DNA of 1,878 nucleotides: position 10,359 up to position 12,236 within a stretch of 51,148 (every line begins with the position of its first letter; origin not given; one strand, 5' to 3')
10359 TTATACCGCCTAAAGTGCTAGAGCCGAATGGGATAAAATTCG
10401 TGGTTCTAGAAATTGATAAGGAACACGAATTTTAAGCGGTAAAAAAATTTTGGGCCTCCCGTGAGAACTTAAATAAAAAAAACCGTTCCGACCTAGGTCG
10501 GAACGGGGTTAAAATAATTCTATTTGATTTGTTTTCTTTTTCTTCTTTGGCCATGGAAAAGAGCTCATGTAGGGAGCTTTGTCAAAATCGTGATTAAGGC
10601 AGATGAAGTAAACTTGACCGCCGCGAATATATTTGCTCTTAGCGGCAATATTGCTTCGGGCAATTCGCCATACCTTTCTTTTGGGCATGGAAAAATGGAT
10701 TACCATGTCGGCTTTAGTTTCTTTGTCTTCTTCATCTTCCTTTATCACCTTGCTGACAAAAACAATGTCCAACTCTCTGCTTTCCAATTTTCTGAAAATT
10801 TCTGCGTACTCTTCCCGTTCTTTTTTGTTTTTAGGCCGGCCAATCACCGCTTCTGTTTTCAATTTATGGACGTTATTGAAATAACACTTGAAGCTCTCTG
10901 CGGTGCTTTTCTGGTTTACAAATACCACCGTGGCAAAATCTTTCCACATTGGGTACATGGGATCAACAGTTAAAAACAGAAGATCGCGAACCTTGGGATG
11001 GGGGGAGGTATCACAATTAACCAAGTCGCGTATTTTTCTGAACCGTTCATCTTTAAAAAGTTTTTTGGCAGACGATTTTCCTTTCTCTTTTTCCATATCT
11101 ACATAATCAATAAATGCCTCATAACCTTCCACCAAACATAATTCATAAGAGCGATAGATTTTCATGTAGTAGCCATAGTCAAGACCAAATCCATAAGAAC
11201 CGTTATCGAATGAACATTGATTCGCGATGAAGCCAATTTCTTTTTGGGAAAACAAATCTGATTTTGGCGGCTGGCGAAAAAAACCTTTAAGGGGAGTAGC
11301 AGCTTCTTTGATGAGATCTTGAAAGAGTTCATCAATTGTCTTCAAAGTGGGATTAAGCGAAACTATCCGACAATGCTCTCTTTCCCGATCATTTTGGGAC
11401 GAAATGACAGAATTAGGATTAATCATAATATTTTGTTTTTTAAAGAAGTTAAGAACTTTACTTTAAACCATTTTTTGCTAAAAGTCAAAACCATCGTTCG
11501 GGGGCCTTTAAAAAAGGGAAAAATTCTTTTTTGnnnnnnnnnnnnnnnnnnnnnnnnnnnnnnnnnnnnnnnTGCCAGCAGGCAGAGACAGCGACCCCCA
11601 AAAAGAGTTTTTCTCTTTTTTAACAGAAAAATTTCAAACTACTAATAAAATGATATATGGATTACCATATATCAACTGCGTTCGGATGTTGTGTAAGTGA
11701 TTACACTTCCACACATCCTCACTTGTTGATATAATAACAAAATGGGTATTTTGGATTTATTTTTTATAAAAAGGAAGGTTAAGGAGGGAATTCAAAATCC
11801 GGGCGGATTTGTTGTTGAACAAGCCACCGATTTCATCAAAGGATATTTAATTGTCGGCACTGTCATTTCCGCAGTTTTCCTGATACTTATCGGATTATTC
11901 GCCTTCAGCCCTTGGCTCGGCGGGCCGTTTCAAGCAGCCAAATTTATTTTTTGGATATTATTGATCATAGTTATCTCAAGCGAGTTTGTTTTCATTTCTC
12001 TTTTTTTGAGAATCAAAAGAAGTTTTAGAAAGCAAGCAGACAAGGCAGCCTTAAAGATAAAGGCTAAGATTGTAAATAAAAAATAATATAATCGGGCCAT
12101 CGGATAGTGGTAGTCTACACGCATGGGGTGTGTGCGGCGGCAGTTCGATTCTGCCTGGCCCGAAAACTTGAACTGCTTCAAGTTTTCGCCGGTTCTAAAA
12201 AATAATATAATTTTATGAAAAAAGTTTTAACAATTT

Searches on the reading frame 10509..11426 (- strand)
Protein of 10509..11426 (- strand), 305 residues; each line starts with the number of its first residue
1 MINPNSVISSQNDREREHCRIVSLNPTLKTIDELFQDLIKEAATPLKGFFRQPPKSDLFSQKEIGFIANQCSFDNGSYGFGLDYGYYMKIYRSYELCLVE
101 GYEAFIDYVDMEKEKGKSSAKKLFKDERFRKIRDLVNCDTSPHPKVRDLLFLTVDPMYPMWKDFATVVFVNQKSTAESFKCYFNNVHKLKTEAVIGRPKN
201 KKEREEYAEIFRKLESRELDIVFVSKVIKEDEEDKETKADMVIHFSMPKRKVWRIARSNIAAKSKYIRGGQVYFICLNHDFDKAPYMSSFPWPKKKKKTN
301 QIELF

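Call 8: search_protein_families(library=pfam, proteins=[window:10509-11426:-])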
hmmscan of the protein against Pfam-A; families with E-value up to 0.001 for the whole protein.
window:10509-11426:- (305 aa): 0 families

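Call 36: search_protein_families(library=pfam, proteins=[window:10509-11426:-], max_evalue=1)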
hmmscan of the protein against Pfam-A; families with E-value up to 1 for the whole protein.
window:10509-11426:- (305 aa): 4 families
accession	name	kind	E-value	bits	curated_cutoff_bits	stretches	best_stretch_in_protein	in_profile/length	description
PF00271.37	Helicase_C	-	0.036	14.7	23.5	1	165-230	17-77/110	Helicase conserved C-terminal domain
PF16872.10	putAbiC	-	0.044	14.7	22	1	177-246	4-70/80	Putative phage abortive infection protein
PF00781.29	DAGK_cat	-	0.12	12.4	23.6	1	167-224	3-61/125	Diacylglycerol kinase catalytic domain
PF21210.2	RNA_helicase_helical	-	0.13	12.9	27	1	87-132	57-106/108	Putative ATP-dependent RNA helicase, helical bundle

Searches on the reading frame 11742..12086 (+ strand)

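Call 36: search_protein_families(library=pfam, proteins=[window:11742-12086:+], max_evalue=1)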
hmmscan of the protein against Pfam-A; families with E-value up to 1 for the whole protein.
window:11742-12086:+ (114 aa): 2 families
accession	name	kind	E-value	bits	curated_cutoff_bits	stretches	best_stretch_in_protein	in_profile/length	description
PF20990.2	DUF2207_C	-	0.22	11.6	33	1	20-83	123-181/247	Predicted membrane protein (DUF2207) C-terminal domain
PF00487.30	FA_desaturase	-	0.4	10.8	29.7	1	35-85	130-178/253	Fatty acid desaturase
